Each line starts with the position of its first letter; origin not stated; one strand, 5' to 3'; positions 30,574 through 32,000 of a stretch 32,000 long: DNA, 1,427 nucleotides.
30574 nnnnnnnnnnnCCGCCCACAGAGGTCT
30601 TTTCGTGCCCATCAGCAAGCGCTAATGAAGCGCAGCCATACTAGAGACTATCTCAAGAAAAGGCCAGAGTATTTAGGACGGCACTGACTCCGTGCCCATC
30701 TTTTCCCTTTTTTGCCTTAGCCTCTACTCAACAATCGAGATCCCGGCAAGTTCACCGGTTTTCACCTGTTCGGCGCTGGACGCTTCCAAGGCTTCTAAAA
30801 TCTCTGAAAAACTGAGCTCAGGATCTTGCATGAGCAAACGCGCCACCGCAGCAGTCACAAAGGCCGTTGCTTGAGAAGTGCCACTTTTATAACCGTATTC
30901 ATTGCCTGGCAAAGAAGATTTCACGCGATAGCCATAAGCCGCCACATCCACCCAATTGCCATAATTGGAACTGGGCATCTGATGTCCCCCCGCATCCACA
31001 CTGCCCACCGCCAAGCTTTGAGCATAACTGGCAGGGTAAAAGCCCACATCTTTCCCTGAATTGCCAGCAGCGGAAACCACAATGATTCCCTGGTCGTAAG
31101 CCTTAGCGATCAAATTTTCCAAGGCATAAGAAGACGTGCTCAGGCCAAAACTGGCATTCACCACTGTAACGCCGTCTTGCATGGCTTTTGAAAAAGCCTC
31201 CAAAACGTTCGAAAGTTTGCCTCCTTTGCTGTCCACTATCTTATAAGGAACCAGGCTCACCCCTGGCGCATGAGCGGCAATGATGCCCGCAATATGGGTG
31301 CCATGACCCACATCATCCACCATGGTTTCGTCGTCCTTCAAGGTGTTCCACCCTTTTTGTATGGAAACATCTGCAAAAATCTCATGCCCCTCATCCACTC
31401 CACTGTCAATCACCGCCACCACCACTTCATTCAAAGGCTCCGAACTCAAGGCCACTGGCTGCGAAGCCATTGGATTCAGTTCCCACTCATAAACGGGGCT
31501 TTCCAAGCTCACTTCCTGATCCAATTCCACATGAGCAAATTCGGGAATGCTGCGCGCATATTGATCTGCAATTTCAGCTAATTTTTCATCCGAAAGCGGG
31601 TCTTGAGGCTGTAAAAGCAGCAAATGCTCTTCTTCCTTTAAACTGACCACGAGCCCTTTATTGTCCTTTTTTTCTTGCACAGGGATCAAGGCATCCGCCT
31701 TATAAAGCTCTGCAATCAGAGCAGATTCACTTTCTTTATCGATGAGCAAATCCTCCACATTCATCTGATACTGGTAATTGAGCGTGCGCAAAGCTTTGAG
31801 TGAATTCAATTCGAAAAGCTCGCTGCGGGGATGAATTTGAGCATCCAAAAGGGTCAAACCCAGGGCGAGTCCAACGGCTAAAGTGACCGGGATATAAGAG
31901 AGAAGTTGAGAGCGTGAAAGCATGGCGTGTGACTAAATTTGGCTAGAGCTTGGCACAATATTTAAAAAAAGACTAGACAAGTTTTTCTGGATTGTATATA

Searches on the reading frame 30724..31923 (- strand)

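Call 14: search_protein_families(library=pfam, proteins=[window:30724-31923:-], max_evalue=0.001)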
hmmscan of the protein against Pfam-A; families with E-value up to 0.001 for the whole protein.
window:30724-31923:- (399 aa): 1 family
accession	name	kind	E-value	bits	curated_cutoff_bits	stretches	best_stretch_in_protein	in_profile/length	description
PF00082.27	Peptidase_S8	-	1.6e-41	143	21.8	1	166-383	3-273/288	Subtilase family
